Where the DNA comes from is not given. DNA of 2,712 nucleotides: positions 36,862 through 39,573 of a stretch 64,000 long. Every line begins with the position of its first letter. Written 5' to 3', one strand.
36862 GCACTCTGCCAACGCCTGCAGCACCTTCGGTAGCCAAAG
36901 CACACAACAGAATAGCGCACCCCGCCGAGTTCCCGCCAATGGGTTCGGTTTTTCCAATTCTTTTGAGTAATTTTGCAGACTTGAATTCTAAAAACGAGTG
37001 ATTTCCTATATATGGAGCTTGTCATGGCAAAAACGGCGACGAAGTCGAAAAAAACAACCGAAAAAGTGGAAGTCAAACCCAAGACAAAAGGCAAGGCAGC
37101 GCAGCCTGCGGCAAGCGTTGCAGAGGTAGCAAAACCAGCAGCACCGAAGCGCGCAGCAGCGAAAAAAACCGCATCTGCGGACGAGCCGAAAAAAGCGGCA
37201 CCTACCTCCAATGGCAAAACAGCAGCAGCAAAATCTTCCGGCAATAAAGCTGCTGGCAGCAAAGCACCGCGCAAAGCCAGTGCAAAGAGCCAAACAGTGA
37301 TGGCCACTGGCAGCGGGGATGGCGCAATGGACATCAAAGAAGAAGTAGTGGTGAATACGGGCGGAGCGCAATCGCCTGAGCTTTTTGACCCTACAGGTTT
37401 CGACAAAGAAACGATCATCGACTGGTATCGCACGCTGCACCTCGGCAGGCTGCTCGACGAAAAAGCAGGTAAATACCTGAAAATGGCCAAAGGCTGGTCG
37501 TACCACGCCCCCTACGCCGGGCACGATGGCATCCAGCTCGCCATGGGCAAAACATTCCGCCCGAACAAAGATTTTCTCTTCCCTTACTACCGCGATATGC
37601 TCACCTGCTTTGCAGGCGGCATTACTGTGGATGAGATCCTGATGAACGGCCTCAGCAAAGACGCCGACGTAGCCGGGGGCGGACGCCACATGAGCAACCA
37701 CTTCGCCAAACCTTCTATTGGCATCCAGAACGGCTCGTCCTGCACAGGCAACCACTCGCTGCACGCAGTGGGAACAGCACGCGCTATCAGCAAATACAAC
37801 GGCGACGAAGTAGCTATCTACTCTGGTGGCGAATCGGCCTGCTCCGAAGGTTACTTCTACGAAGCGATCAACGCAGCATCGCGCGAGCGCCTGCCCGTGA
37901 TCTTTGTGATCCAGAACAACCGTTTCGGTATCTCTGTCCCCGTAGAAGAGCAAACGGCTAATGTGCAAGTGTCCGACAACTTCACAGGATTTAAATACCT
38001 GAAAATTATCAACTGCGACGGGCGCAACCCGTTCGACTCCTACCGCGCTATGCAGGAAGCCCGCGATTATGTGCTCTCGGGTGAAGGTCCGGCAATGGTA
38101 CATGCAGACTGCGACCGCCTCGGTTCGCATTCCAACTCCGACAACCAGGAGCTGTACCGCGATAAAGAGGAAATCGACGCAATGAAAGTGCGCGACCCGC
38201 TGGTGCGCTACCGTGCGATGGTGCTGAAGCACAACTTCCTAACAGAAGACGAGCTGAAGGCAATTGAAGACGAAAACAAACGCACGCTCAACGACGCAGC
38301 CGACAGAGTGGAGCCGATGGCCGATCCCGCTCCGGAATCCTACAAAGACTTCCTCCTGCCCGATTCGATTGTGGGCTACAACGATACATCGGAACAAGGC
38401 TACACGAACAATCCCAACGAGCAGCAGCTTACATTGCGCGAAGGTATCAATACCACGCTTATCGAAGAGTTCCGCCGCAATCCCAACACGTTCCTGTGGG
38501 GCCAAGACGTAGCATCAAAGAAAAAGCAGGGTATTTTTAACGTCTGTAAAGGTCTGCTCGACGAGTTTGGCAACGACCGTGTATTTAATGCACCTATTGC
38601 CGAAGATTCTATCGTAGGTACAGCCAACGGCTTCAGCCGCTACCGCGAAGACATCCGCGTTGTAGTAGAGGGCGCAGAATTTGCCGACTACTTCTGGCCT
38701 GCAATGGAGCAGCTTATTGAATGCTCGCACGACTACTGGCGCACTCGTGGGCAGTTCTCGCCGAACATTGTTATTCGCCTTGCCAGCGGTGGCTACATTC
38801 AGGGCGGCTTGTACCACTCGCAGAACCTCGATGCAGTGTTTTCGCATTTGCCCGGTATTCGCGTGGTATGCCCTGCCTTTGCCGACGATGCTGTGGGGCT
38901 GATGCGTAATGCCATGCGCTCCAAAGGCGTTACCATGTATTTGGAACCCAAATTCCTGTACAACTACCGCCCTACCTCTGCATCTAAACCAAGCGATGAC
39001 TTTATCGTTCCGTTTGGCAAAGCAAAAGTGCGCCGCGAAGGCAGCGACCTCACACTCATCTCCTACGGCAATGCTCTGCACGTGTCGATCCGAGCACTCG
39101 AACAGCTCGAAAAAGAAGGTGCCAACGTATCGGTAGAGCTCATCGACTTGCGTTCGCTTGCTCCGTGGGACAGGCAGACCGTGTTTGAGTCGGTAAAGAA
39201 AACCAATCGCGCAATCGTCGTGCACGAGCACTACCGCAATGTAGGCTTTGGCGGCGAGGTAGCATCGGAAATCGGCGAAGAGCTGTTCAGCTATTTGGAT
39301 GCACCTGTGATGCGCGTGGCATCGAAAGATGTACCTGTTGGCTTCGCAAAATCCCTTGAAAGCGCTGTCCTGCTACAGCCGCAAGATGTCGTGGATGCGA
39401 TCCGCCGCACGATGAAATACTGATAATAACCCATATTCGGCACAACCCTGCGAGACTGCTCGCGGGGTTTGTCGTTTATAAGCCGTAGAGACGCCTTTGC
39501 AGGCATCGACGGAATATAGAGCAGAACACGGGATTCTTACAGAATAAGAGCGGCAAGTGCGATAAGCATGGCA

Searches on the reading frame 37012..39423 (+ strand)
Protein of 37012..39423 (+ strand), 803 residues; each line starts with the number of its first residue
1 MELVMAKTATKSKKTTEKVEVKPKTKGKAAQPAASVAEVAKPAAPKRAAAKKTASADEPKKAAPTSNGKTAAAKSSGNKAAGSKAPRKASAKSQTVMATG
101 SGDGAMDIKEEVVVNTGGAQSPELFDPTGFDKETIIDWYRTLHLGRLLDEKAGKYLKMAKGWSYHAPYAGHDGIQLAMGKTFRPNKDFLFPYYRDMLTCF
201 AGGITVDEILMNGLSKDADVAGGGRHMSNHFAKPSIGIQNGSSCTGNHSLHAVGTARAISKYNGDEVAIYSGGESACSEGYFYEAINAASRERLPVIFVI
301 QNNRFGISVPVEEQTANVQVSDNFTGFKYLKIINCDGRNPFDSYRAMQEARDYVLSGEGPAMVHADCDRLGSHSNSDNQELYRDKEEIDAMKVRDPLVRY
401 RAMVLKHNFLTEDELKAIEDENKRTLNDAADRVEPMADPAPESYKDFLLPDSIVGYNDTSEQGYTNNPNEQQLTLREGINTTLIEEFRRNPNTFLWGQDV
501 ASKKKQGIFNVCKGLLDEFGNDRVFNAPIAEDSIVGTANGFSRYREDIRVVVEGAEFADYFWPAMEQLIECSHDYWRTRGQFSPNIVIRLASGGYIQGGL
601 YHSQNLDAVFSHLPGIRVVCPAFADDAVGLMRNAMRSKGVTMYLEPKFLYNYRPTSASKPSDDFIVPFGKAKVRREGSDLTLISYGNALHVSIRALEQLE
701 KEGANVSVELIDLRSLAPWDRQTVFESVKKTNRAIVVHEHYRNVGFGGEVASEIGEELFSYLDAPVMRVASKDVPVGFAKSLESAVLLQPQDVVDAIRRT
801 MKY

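Call 34: search_protein_families(library=pfam, proteins=[window:37012-39423:+], max_evalue=0.00001)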
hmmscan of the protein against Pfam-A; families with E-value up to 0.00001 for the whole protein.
window:37012-39423:+ (803 aa): 3 families
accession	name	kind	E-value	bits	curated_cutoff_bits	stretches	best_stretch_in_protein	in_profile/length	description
PF00676.26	E1_dh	-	1.7e-53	182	22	1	143-440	5-298/300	Dehydrogenase E1 component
PF02780.25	Transketolase_C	-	1.3e-37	128.9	25.9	1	669-793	1-124/124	Transketolase, C-terminal domain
PF02779.29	Transket_pyr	-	1.4e-23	83.9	27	1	472-650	2-172/174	Transketolase, pyrimidine binding domain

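Call 35: find_homologous_proteins(query=window:37012-39423:+, max_evalue=1e-150)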
Query window:37012-39423:+ (803 aa): 6317 proteins with E <= 1e-150 among 8000 candidates; the best 120 are listed.
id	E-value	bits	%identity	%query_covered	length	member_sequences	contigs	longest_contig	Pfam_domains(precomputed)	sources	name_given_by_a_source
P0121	0.0e+0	1444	78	100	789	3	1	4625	PF00676.26,PF02780.26,PF02779.30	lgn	-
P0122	0.0e+0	1425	83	90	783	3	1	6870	PF00676.26,PF02780.26,PF02779.30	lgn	-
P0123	0.0e+0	1387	79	95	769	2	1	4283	PF00676.26,PF02780.26,PF02779.30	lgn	-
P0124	0.0e+0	1268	78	85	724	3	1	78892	PF00676.26,PF02780.26,PF02779.30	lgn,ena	-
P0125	0.0e+0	1259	78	85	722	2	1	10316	PF00676.26,PF02780.26,PF02779.30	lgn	-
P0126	0.0e+0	1257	77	85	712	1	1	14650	PF00676.26,PF02780.26,PF02779.30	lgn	-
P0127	0.0e+0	1257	75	89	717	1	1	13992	PF00676.26,PF02780.26,PF02779.30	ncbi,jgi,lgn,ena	jgi:2-oxoisovalerate dehydrogenase E1 component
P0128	0.0e+0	1253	76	85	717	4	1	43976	PF00676.26,PF02780.26,PF02779.30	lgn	-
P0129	0.0e+0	1253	76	85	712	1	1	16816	PF00676.26,PF02780.26,PF02779.30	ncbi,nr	ncbi:MAG: 2-oxoisovalerate dehydrogenase [Ignavibacteria bacterium]|nr:2-oxoisovalerate dehydrogenas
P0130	0.0e+0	1252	76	85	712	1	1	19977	PF00676.26,PF02780.26,PF02779.30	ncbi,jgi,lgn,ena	-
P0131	0.0e+0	1252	76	85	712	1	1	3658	PF00676.26,PF02780.26,PF02779.30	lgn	-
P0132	0.0e+0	1252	71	94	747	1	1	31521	PF00676.26,PF02780.26,PF02779.30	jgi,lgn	jgi:2-oxoisovalerate dehydrogenase E1 component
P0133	0.0e+0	1250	76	85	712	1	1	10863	PF00676.26,PF02780.26,PF02779.30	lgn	-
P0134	0.0e+0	1250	77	85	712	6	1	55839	PF00676.26,PF02780.26,PF02779.30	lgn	-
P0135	0.0e+0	1245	77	85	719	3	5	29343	PF00676.26,PF02780.26,PF02779.30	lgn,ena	-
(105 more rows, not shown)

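Call 36: find_encoding_contigs(protein=P0124, flank=10000, max_places=2)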
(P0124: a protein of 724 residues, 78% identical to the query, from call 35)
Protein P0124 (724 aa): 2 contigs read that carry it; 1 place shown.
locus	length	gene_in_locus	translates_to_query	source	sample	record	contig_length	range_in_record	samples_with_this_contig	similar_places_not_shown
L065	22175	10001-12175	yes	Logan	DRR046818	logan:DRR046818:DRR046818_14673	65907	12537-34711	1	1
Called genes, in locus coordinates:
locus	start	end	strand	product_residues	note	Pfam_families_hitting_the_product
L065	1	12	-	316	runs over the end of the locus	PF01869:BcrAD_BadFG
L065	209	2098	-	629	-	PF01134:GIDA, PF12831:FAD_oxidored, PF21680:GIDA_C_1st, PF13932:SAM_GIDA_C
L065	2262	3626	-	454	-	PF10396:TrmE_N, PF12631:MnmE_helical, PF01926:MMR_HSR1, PF02421:FeoB_N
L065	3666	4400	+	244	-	PF03099:BPL_LplA_LipB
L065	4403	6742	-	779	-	PF07244:POTRA (weak), PF01103:Omp85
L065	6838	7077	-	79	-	PF11387:DUF2795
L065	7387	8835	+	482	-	PF02934:GatB_N, PF02637:GatB_Yqey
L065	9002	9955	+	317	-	PF01063:Aminotran_4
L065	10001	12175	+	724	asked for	PF00676:E1_dh, PF02779:Transket_pyr, PF02780:Transketolase_C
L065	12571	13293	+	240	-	PF09976:TPR_21, PF07719:TPR_2 (faint)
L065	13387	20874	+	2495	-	PF02415:Chlam_PMP (faint), PF13860:FlgD_ig, PF18962:Por_Secre_tail (weak)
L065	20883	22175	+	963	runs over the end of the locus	PF13860:FlgD_ig, PF18962:Por_Secre_tail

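Call 37: find_encoding_contigs(protein=P0122, flank=10000, max_places=2)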
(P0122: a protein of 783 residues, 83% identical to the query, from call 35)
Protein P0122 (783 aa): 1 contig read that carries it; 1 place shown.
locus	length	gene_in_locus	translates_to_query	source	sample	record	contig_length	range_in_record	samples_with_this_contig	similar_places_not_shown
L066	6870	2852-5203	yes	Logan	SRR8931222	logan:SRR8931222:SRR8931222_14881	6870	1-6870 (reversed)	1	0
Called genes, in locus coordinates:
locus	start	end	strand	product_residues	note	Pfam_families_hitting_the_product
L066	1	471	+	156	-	?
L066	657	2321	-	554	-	PF01039:Carboxyl_trans, PF06833:MdcE (faint), PF03255:ACCA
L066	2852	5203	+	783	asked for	PF00676:E1_dh, PF02779:Transket_pyr, PF02780:Transketolase_C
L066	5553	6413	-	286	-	-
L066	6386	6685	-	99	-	-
